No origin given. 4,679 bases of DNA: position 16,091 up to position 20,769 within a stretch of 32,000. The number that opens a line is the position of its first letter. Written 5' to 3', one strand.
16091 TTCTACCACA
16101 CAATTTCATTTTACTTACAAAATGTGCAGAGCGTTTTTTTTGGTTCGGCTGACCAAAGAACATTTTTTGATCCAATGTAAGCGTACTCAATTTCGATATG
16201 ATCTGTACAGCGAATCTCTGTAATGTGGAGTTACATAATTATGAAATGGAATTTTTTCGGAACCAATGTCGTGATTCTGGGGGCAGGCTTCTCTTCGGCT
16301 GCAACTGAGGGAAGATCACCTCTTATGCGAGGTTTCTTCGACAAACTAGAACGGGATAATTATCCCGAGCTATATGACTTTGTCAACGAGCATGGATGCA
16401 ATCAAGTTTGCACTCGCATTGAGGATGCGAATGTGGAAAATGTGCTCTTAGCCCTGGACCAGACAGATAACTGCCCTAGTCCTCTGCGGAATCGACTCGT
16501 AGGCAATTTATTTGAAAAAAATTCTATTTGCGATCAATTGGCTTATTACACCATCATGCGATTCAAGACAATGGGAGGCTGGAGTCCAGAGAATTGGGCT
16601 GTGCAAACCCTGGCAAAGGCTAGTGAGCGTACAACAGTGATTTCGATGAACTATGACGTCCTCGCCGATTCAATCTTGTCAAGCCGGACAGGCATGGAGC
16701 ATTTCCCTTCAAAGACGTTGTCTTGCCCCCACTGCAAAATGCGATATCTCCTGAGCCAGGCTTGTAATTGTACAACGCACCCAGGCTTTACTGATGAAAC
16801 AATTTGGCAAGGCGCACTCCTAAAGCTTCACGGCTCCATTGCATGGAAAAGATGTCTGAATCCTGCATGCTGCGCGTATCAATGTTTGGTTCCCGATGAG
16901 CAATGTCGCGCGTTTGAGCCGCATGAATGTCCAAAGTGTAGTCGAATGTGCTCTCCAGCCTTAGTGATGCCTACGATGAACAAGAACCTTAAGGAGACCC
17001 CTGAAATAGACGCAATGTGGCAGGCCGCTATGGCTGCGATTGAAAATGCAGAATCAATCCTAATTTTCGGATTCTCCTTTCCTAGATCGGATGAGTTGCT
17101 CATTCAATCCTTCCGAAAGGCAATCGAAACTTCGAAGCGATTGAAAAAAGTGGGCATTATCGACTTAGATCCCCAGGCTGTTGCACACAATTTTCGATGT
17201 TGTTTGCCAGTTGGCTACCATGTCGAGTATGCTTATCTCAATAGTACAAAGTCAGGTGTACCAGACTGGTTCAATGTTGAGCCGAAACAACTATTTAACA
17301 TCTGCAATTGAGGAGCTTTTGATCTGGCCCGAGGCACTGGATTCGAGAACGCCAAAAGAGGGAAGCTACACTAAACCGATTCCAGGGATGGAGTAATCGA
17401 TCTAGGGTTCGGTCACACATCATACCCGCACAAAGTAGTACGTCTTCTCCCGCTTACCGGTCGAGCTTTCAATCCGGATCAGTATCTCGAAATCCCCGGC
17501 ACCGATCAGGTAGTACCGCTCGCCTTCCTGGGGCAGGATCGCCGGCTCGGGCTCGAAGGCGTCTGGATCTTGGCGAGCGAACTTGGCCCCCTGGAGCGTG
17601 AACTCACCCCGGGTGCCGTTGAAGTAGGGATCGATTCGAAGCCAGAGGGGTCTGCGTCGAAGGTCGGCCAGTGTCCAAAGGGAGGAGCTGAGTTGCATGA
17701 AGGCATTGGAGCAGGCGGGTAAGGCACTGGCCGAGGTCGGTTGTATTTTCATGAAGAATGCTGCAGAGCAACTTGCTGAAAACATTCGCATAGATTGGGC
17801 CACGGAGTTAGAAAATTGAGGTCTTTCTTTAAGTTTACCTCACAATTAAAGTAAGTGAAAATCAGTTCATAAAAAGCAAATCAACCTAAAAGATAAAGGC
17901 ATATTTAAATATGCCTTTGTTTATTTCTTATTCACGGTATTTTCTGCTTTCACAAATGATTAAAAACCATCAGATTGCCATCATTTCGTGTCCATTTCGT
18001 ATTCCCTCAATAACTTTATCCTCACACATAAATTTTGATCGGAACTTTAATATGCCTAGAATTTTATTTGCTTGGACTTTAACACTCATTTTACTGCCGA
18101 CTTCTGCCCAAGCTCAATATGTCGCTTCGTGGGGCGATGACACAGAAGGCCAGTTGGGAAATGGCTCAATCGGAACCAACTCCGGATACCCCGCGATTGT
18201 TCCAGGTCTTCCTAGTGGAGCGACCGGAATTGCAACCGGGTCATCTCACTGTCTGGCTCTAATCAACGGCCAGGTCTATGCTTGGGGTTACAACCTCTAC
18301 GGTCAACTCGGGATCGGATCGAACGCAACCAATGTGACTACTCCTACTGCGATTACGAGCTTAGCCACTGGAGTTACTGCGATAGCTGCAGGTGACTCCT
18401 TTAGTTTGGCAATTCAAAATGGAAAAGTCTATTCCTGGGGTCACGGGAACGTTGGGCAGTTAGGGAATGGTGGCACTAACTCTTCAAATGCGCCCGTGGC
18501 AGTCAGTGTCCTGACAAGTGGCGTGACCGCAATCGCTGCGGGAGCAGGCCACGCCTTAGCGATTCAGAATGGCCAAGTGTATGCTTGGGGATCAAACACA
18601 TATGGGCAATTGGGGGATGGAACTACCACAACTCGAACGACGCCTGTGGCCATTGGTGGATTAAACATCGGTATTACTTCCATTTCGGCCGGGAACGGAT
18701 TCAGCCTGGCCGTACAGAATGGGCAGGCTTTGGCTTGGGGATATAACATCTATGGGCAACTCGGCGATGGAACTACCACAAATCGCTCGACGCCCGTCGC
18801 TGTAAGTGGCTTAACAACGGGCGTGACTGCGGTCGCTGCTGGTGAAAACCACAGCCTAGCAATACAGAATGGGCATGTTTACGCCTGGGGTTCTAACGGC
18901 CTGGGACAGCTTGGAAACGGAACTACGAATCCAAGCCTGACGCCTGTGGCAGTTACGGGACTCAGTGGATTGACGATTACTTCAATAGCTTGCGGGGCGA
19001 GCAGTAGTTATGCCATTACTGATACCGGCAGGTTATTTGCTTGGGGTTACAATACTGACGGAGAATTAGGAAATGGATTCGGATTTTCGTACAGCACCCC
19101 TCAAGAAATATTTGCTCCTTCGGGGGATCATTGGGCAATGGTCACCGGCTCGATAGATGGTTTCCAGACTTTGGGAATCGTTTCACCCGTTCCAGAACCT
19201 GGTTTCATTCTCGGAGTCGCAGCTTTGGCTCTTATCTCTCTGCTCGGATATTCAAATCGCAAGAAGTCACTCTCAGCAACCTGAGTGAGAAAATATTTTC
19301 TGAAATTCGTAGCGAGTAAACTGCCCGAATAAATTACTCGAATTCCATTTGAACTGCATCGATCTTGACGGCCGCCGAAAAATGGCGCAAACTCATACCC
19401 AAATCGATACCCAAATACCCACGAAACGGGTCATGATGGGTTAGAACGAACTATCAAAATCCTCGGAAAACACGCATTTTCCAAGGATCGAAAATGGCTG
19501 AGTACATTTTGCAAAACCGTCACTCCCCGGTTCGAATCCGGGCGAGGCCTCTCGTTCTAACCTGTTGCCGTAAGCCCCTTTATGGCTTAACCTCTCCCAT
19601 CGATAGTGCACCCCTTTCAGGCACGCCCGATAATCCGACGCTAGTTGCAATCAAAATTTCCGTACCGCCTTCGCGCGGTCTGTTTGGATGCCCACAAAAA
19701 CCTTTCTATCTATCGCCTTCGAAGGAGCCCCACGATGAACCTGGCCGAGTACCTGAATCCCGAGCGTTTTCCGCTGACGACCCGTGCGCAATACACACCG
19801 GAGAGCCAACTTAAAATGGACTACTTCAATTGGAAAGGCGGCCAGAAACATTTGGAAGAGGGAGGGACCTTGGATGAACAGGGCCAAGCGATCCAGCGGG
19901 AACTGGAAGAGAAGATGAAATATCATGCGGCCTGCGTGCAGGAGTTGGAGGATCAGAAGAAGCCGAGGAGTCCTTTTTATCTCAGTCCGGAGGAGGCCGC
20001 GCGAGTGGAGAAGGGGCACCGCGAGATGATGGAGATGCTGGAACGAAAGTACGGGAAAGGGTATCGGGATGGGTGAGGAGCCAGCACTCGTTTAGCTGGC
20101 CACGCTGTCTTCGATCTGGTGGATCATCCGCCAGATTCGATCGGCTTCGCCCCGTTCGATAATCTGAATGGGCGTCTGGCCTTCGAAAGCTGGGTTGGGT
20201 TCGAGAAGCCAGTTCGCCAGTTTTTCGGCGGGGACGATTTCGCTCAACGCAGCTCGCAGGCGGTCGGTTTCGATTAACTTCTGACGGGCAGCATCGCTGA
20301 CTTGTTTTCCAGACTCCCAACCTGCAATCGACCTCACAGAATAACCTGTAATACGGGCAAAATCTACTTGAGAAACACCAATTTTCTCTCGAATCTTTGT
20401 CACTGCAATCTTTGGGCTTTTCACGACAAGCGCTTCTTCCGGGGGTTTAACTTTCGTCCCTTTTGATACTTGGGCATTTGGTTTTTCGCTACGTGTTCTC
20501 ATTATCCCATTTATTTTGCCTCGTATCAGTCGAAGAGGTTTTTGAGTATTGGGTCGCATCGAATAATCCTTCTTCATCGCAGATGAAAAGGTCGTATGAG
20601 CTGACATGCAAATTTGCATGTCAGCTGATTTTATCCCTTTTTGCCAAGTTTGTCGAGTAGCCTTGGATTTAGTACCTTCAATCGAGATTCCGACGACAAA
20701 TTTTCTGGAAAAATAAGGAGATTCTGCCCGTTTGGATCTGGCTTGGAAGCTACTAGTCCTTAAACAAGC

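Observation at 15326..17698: Prophage-end AT-rich cargo: Cys-rich SIR2-like protein with an unknown divergent partner, a candidate undescribed anti-phage module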

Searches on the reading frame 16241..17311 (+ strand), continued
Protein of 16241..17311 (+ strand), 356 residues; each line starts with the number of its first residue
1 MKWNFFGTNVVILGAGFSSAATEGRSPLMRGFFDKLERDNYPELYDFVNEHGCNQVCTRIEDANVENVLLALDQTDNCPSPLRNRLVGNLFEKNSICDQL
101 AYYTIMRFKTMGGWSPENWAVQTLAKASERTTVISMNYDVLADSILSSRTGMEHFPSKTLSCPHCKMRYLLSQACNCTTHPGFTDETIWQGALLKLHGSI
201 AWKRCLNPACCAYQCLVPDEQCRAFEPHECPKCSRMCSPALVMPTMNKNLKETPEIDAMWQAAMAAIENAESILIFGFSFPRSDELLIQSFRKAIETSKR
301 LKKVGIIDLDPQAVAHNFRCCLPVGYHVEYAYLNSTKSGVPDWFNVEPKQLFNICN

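Call 87: find_encoding_contigs(protein=P0066, flank=7000, max_places=1)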
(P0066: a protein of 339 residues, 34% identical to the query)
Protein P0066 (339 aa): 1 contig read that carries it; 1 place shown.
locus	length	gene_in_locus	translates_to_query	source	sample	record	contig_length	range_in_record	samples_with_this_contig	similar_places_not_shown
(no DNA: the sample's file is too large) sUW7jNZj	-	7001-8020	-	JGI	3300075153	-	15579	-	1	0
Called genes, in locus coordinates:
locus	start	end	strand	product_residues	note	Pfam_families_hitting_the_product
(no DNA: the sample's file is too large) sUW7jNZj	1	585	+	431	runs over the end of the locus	PF02684:LpxB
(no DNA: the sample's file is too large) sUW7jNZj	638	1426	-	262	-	-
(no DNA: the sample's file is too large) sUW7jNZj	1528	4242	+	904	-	PF02163:Peptidase_M50 (weak)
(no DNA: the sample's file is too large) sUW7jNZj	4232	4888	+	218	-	-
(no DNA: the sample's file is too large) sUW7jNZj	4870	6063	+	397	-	PF01266:DAO (faint), PF01494:FAD_binding_3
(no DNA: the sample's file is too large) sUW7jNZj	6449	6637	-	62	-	-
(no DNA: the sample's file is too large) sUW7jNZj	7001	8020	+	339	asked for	-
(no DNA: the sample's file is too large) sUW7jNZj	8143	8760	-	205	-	-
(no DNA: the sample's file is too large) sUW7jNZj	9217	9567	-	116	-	-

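Call 89: search_dna_similar(query=window:16241-17311:+, collection=plasmids, mode=protein, max_evalue=0.001, max_rows=12)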
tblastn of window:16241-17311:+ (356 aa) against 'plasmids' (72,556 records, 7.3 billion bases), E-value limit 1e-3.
Records with a match: 2; places in all: 2; records where one place covers at least 80% of the query: 0.
Best place of each record, by identity: <60% 2.
By first word of the organism name: Rhizobium 2.
By predicted mobility (MOB-suite, as given by PLSDB): conjugative 2.
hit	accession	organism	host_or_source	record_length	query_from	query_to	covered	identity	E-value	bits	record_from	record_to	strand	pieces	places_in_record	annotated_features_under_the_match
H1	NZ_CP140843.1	Rhizobium ruizarguesonis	Trifolium pratense,whole organism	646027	55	309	72%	22.4%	4e-4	50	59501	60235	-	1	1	SIR2 family protein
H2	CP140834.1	Rhizobium ruizarguesonis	Trifolium pratense,whole organism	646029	55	309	72%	22.4%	4e-4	50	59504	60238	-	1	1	SIR2 family protein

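Call 90: search_dna_similar(query=window:16241-17311:+, collection=phages, mode=protein, max_evalue=0.001, max_rows=12)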
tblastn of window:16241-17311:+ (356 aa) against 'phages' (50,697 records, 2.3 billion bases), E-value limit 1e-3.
No match.

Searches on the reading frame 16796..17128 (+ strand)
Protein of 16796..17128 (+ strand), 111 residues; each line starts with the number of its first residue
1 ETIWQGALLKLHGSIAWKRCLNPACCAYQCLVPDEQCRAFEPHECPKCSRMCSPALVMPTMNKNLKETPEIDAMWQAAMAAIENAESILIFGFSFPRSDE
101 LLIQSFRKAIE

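Call 40: search_solved_structures(query=window:16796-17128:+, max_evalue=10, show_alignments=4)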
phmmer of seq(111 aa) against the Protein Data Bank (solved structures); distinct sequences matched with E-value up to 10: 0.

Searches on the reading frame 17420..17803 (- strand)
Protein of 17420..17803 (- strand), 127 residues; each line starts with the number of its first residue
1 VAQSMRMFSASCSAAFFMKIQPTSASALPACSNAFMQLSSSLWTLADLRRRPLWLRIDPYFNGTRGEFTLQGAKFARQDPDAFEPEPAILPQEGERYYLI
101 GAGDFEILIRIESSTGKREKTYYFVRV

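Call 4: search_protein_families(library=pfam, proteins=[window:17420-17803:-], max_evalue=1)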
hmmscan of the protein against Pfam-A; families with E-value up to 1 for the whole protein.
window:17420-17803:- (127 aa): 0 families

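Call 5: search_protein_families(library=padloc, proteins=[window:17420-17803:-], max_evalue=1)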
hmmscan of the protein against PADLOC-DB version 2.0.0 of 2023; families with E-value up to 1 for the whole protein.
window:17420-17803:- (127 aa): 0 families

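Call 6: search_protein_families(library=ncbifam, proteins=[window:17420-17803:-], max_evalue=1)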
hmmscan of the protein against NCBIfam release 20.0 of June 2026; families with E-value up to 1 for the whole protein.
window:17420-17803:- (127 aa): 0 families

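Call 57: find_homologous_proteins(query=window:17420-17803:-)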
Query window:17420-17803:- (127 aa): 2 proteins with E <= 0.001 among 8 candidates.
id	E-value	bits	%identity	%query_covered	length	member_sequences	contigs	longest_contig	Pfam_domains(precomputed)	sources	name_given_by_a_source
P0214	1.4e-67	243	100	87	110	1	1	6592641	-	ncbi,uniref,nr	ncbi:hypothetical protein KIH39_00140 [Telmatocola sphagniphila]|uniref:Uncharacterized protein n=1 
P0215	2.7e-31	126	67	72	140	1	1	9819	-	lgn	-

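Call 58: find_encoding_contigs(protein=P0215, flank=8000, max_places=2)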
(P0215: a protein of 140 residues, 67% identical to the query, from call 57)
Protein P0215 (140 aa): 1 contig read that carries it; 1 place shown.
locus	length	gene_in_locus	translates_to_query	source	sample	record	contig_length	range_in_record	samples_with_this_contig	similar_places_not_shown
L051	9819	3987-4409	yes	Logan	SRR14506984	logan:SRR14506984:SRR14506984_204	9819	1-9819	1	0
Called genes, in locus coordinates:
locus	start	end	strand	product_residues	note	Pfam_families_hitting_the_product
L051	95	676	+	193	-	-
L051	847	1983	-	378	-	PF13513:HEAT_EZ (faint), PF02985:HEAT (faint), PF13646:HEAT_2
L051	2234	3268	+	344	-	PF25168:Beta-prop_WDR36-Utp21_2nd, PF25173:Beta-prop_WDR3_1st, PF25174:Beta-prop_THOC3, PF23381:Beta-prop_IFT122_1st, PF24807:WD40_CDC20-Fz, PF24814:WD40_Prp19, PF23414:Beta-prop_EML_2, PF24817:WD40_WDHD1_1st, +33 more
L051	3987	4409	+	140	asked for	-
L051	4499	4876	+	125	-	-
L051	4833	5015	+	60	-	-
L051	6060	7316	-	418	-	PF02040:ArsB, PF03600:CitMHS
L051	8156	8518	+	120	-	PF05973:Gp49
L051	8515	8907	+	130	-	PF13560:HTH_31 (weak), PF01381:HTH_3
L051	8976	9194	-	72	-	-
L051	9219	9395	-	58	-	-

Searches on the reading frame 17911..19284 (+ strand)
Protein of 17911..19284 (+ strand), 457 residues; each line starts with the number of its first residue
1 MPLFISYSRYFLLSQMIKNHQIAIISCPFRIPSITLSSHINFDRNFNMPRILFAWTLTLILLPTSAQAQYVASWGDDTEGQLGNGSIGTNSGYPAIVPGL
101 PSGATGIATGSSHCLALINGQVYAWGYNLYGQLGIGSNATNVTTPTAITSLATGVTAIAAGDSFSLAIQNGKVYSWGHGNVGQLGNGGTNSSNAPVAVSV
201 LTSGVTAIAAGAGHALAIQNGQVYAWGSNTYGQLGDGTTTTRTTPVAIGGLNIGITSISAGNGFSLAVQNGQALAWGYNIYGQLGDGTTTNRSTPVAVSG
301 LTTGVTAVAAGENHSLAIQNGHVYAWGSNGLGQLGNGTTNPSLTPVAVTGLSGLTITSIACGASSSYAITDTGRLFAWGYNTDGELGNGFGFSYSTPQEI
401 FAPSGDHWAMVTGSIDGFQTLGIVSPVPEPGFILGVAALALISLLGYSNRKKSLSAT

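Call 23: search_protein_families(library=pfam, proteins=[window:17911-19284:+], max_evalue=0.01)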
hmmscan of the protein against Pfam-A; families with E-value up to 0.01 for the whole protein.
window:17911-19284:+ (457 aa): 4 families
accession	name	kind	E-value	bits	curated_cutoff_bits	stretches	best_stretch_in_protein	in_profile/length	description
PF25390.1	WD40_RLD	-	1.2e-90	304.9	150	2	71-401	2-346/363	RCC1-like domain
PF00415.24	RCC1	-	6.3e-86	283.2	21.7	7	320-369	1-50/50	Regulator of chromosome condensation (RCC1) repeat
PF13540.12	RCC1_2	-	5.1e-38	128.4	22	6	356-384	1-29/30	Regulator of chromosome condensation (RCC1) repeat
PF25384.1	Alsin_RLD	-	3.5e-14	53.3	100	2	168-240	239-313/405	Alsin RCC1-like domain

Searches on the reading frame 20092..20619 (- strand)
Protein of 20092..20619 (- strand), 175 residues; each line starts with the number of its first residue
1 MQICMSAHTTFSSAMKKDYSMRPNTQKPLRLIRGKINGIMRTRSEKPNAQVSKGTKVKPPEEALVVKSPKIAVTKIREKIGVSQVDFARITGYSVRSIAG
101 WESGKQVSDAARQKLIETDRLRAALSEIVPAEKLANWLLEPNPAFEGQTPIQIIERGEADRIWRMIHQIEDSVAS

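Call 24: search_protein_families(library=pfam, proteins=[window:20092-20619:-], max_evalue=0.01)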
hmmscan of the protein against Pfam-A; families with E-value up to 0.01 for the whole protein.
window:20092-20619:- (175 aa): 4 families
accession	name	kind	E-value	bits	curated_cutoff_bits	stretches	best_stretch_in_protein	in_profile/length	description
PF09722.15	Xre_MbcA_ParS_C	-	4e-06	27.1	24.5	1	131-157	9-36/51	Antitoxin Xre/MbcA/ParS C-terminal toxin-binding domain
PF01381.28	HTH_3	-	9.9e-06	25.9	23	1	75-106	3-34/55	Helix-turn-helix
PF11889.13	Capsid_pestivir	-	0.00029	21.1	27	1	24-75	8-51/56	Capsid protein C, pestivirus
PF13560.12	HTH_31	-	0.0048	17.6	27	0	77-107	10-40/64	Helix-turn-helix domain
